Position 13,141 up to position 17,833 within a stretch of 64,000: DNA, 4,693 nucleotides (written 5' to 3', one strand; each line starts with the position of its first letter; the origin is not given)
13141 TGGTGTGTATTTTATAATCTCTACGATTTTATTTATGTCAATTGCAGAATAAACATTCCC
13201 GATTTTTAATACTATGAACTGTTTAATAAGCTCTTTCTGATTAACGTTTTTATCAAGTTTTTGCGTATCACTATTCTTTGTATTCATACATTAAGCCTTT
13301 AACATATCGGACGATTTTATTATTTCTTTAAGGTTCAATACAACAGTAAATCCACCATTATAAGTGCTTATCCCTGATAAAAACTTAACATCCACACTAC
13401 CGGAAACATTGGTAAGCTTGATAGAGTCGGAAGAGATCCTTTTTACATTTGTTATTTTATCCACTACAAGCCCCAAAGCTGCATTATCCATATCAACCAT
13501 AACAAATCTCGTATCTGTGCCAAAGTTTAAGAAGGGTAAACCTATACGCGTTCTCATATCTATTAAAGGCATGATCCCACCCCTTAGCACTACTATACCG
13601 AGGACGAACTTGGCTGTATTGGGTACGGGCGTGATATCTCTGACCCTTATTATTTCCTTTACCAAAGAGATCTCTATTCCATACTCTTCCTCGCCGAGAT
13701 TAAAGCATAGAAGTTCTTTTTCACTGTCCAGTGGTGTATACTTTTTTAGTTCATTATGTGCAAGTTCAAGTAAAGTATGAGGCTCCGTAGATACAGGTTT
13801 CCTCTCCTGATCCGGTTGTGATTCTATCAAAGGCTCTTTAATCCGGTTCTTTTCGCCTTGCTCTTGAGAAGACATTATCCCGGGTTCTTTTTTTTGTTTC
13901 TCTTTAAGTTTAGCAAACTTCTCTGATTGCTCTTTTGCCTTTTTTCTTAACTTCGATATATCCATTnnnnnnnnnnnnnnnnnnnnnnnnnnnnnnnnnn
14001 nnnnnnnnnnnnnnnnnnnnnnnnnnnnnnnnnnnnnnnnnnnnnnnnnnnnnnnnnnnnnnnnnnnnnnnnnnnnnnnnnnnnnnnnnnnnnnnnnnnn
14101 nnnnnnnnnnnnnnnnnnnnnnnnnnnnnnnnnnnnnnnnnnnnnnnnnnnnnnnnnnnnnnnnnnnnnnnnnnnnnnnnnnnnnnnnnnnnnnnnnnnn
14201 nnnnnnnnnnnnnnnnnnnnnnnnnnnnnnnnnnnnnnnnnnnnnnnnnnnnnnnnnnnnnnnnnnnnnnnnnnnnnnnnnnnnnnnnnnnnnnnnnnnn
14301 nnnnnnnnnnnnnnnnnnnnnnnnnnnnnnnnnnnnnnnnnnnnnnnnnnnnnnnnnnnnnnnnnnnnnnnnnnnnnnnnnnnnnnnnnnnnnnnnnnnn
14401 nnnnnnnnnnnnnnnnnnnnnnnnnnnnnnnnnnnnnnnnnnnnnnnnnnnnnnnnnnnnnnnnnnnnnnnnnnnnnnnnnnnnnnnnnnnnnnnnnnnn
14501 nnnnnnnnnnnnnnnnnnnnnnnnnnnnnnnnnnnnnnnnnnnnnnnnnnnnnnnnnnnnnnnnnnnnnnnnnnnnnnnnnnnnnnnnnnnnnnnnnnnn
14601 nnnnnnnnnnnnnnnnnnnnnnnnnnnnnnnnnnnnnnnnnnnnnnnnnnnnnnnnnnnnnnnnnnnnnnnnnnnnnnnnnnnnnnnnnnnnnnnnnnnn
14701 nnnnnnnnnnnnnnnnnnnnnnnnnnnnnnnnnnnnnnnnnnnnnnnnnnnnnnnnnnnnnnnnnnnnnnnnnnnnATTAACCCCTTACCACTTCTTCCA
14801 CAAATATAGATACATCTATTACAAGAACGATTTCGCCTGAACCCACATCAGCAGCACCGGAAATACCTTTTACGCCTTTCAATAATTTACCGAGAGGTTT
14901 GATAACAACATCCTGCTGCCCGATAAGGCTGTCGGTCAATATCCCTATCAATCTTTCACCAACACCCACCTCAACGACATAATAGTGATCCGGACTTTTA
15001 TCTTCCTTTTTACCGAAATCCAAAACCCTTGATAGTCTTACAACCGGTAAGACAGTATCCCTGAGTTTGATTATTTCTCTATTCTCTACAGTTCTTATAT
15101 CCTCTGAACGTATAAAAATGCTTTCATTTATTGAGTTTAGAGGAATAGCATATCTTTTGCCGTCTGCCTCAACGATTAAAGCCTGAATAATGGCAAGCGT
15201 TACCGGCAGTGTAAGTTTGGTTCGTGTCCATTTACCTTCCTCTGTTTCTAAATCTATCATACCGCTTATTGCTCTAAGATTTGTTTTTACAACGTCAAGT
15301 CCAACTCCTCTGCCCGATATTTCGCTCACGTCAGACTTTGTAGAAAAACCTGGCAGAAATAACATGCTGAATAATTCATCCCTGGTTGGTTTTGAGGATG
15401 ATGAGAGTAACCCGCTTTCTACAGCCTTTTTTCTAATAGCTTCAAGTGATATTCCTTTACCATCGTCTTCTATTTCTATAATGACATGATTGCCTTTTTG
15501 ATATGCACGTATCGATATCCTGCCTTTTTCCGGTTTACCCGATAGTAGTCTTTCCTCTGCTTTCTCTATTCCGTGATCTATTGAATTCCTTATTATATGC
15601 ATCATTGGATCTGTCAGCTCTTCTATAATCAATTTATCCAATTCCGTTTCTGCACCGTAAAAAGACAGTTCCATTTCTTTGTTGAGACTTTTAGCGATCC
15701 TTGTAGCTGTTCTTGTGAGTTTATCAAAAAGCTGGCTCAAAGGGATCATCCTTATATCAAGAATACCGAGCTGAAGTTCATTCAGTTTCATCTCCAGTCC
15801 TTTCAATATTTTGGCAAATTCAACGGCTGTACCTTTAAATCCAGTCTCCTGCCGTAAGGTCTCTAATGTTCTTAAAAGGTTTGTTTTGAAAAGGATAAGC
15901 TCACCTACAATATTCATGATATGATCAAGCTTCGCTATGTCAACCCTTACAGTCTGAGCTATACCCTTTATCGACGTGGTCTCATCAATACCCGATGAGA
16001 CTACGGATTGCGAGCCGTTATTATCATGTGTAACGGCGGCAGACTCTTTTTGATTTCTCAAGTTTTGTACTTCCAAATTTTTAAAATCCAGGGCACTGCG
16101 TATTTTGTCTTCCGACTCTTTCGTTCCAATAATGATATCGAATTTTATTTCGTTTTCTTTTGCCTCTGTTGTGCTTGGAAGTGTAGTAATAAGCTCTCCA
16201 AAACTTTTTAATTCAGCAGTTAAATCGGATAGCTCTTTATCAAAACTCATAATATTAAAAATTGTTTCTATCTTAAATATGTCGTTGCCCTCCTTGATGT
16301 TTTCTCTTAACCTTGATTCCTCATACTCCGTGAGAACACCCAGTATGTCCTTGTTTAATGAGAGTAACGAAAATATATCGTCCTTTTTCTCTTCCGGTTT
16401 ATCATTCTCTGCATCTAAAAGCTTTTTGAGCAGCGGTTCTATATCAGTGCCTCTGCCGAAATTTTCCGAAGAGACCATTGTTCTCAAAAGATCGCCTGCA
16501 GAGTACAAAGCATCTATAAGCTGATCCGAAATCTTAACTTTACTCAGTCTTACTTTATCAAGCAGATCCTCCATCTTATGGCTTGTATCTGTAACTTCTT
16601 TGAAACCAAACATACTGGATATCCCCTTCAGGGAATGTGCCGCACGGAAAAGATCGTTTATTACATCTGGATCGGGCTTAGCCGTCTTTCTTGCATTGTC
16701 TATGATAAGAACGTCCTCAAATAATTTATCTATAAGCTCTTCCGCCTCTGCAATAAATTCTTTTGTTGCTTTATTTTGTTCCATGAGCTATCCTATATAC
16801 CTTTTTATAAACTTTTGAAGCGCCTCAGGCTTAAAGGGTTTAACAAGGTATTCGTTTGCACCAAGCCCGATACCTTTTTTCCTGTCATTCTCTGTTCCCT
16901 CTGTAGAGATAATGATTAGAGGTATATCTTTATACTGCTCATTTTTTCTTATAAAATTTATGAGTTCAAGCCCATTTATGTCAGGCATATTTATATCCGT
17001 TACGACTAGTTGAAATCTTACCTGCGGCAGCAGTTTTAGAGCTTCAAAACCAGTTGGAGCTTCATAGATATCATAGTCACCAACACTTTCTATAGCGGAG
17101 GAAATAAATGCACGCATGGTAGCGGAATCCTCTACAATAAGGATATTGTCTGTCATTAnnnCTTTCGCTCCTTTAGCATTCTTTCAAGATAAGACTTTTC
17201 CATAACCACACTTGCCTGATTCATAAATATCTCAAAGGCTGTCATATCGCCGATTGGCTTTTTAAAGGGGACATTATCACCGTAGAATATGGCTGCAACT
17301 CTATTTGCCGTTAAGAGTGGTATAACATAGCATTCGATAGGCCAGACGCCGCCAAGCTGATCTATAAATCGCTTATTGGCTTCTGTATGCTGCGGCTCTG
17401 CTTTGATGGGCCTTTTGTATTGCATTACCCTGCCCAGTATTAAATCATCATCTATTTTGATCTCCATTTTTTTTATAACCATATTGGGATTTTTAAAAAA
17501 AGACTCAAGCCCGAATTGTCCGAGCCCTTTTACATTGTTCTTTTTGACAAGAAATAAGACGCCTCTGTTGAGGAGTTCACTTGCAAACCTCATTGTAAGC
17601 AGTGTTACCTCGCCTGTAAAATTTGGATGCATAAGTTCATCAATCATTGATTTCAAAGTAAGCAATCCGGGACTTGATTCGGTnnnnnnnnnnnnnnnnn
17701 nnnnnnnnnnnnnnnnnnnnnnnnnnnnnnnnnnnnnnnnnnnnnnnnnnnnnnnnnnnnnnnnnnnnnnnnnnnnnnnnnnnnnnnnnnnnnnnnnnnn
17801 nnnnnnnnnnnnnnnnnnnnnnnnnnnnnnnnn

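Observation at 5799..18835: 11-gene chemosensory operon with four non-canonical accessory components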

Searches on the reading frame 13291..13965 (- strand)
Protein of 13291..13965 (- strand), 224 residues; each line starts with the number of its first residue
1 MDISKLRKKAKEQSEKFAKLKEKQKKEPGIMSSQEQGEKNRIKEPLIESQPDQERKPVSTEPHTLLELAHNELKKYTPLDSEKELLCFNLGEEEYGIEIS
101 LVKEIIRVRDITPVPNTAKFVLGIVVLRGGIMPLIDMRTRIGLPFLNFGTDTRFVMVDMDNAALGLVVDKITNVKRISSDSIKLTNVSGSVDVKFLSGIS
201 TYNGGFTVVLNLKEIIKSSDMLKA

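Call 3: search_protein_families(library=pfam, proteins=[window:13291-13965:-], max_evalue=0.01)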
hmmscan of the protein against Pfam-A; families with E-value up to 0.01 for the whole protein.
window:13291-13965:- (224 aa): 1 family
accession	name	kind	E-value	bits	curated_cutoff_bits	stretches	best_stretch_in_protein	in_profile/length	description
PF01584.24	CheW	-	4.5e-31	107.8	23.5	1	84-218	1-136/138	CheW-like domain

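Call 6: search_protein_families(library=ncbifam, proteins=[window:13291-13965:-], max_evalue=0.001)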
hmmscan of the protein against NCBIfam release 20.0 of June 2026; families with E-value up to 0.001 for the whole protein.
window:13291-13965:- (224 aa): 1 family
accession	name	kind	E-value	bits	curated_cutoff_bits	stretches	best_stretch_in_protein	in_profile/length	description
NF007903.0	PRK10612.1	equivalog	3.2e-21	75.8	260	1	73-221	7-156/167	chemotaxis protein CheW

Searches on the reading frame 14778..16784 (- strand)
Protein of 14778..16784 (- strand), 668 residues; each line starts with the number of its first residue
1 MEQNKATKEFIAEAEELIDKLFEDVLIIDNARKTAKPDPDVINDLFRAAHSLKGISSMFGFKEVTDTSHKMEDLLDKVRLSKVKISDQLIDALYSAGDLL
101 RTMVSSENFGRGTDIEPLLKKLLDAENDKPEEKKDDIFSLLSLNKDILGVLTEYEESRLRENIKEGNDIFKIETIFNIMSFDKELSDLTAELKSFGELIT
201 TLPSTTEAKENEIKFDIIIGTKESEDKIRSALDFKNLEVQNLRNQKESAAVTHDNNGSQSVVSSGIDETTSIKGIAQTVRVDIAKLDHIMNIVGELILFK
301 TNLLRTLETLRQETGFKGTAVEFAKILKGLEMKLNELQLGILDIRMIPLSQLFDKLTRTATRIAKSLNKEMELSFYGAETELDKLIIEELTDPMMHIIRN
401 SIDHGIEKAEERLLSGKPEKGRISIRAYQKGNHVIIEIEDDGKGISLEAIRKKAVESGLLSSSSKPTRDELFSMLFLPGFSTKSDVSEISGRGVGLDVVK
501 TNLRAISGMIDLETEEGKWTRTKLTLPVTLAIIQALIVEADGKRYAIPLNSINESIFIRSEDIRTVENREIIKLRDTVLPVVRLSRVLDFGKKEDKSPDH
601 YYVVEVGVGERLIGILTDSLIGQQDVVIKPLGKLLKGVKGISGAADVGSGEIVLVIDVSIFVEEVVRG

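Call 3: search_protein_families(library=pfam, proteins=[window:14778-16784:-], max_evalue=0.01)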
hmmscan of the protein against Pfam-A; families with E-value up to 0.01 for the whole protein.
window:14778-16784:- (668 aa): 5 families
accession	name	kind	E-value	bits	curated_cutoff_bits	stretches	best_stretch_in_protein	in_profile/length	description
PF01584.24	CheW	-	4.9e-24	85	23.5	1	534-659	1-131/138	CheW-like domain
PF02518.31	HATPase_c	-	1.7e-16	61.1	26.4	1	392-529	4-110/111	Histidine kinase-, DNA gyrase B-, and HSP90-like ATPase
PF01627.28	Hpt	-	7.3e-14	52.2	24.6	1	9-103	5-77/84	Hpt domain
PF02895.20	H-kinase_dim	-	3.6e-13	50.2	23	1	277-344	2-68/68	Signal transducing histidine kinase, homodimeric domain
PF07194.16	P2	-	0.0014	19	23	1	191-233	25-69/81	P2 response regulator binding domain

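Call 6: search_protein_families(library=ncbifam, proteins=[window:14778-16784:-], max_evalue=0.001)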
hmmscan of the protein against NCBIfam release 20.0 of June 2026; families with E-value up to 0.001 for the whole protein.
window:14778-16784:- (668 aa): 13 families
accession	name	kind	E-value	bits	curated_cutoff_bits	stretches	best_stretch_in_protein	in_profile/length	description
NF041336.1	CheA_Halo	equivalog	6.3e-115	385.3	950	1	5-659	3-664/666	chemotaxis protein CheA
NF007835.0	PRK10547.1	equivalog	7.2e-96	322.3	793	1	8-660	8-655/670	chemotaxis protein CheA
NF008298.1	PRK11086.1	subfamily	1e-08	34.1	520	1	379-528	409-525/529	DcuS/MalK family sensor histidine kinase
NF007688.0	PRK10364.1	equivalog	4.3e-07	29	479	0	472-529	400-452/460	two-component system sensor histidine kinase ZraS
NF046044.1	PnpS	equivalog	3.5e-06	26.3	400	0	343-449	241-333/390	two-component system histidine kinase PnpS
NF008468.0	PRK11360.1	equivalog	4.3e-06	25.4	646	0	418-452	523-559/616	two-component system sensor histidine kinase AtoS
NF011874.0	PRK15347.1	equivalog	2.2e-05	22.7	852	0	2-79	822-897/921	two component system sensor kinase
TIGR02916.1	PEP_his_kin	equivalog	2.5e-05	23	300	0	416-453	594-631/679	XrtA/PEP-CTERM system histidine kinase PrsK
NF047874.1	MASE3_PAS_HK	subfamily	3.5e-05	22.8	560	0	419-449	537-567/655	MASE3 domain-containing sensor histidine kinase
NF053867.1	SprKinKinDBac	equivalog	0.00017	20.2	775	0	425-529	410-498/500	sporulation kinase KinD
TIGR02966.1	phoR_proteo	equivalog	0.00018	20.7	334.2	0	346-451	188-279/333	phosphate regulon sensor histidine kinase PhoR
NF045900.1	HisKinCpxALeg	equivalog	0.00029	19.7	800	1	321-451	266-395/451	two-component system sensor histidine kinase CpxA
NF033092.0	HK_WalK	equivalog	0.00087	18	725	0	417-451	504-538/594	cell wall metabolism sensor histidine kinase WalK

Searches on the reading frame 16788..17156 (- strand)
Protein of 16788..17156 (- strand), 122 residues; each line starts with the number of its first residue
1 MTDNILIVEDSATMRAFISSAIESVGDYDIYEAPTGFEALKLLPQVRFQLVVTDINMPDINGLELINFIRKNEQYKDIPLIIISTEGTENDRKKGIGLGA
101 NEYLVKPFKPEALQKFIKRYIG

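Call 3: search_protein_families(library=pfam, proteins=[window:16788-17156:-], max_evalue=0.01)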
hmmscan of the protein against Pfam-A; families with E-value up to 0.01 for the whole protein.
window:16788-17156:- (122 aa): 1 family
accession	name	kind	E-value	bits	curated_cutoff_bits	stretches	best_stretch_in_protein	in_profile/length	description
PF00072.30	Response_reg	-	2.9e-27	95.5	30.2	1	5-117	1-110/111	Response regulator receiver domain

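Call 6: search_protein_families(library=ncbifam, proteins=[window:16788-17156:-], max_evalue=0.001)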
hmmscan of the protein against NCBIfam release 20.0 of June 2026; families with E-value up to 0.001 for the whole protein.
window:16788-17156:- (122 aa): 94 families (the best 25 are shown)
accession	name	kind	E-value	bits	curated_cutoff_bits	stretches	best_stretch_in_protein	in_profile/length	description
TIGR02154.1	PhoB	equivalog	4.1e-21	75.3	296.2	1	1-117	1-116/226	phosphate regulon transcriptional regulator PhoB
NF045944.1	ResRegRpaBCyano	equivalog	7e-20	71.4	330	1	6-118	1-109/229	response regulator transcription factor RpaB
NF053854.1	RespRegPhoBBctds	equivalog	1.1e-19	70.7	270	1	5-113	1-107/225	two-component system response regulator PhoB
NF041866.1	EpsW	equivalog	3.8e-19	68.6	200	1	4-119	7-123/131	exopolysaccharide biosynthesis response regulator EpsW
NF008378.0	PRK11173.1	equivalog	2e-18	66.6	334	1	2-113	3-110/238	two-component system response regulator ArcA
NF045505.1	RR_RssB_Pseudo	equivalog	4.4e-18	65.5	700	1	4-113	7-113/394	two-component system response regulator RssB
NF007901.0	PRK10610.1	equivalog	4.8e-18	65.5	189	1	5-115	8-118/129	chemotaxis response regulator CheY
NF033117.2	vanR_ACDEGLN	exception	7.8e-18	64.9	350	1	5-114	1-106/226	VanR-ABDEGLN family response regulator transcription factor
NF007135.0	PRK09581.1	equivalog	9.7e-18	64.2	474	1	1-117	1-116/457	PleD family two-component system response regulator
NF007969.0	PRK10693.1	equivalog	1.6e-17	63.5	329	1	3-109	8-111/337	two-component system response regulator RssB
NF038297.2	hybrid_HK_HrmK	equivalog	1.9e-17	63.2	725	1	3-120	491-607/607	hybrid histidine kinase/response regulator HrmK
NF007005.1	PRK09468.1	equivalog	3.4e-17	62.7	331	1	2-118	3-116/237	osmolarity response regulator transcription factor OmpR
NF012023.0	PRK15479.1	equivalog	9.2e-17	61.3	337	1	5-116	3-111/224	transcriptional regulator TctD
NF045991.1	RespRegCtrARhodob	equivalog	1.4e-16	60.9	350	1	5-117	3-112/224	response regulator transcription factor CtrA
NF007928.2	PRK10643.1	equivalog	1.4e-16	60.8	330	1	5-117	3-112/216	two-component system response regulator PmrA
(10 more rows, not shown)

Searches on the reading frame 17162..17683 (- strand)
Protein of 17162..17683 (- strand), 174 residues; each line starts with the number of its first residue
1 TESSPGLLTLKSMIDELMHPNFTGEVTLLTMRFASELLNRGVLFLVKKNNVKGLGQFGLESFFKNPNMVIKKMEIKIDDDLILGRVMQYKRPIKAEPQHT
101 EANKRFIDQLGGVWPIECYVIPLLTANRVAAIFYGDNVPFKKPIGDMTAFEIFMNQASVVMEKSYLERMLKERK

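Call 67: search_solved_structures(query=A4, max_evalue=10, show_alignments=0)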
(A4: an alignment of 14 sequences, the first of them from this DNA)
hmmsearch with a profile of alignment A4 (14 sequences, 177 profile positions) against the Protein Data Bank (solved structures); distinct sequences matched with E-value up to 10: 2.
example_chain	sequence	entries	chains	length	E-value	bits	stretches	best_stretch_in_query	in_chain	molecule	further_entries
8tl7_A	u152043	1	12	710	0.15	15.1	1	11-110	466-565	Computationally designed protein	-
1qw2_A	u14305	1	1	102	0.49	13.4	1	33-111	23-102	conserved hypothetical protein TA1206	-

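Call 68: search_protein_families(library=pfam, alignment_id=A4, max_evalue=10)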
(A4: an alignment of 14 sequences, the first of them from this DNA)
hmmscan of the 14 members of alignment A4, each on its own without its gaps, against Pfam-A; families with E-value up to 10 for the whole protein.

A. member 1, seq(174 aa): 0 families

B. families by the number of members that match (of 14 scanned): 2 families
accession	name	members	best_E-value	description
PF13185.12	GAF_2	9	1.6e-05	GAF domain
PF01590.32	GAF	3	0.0014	GAF domain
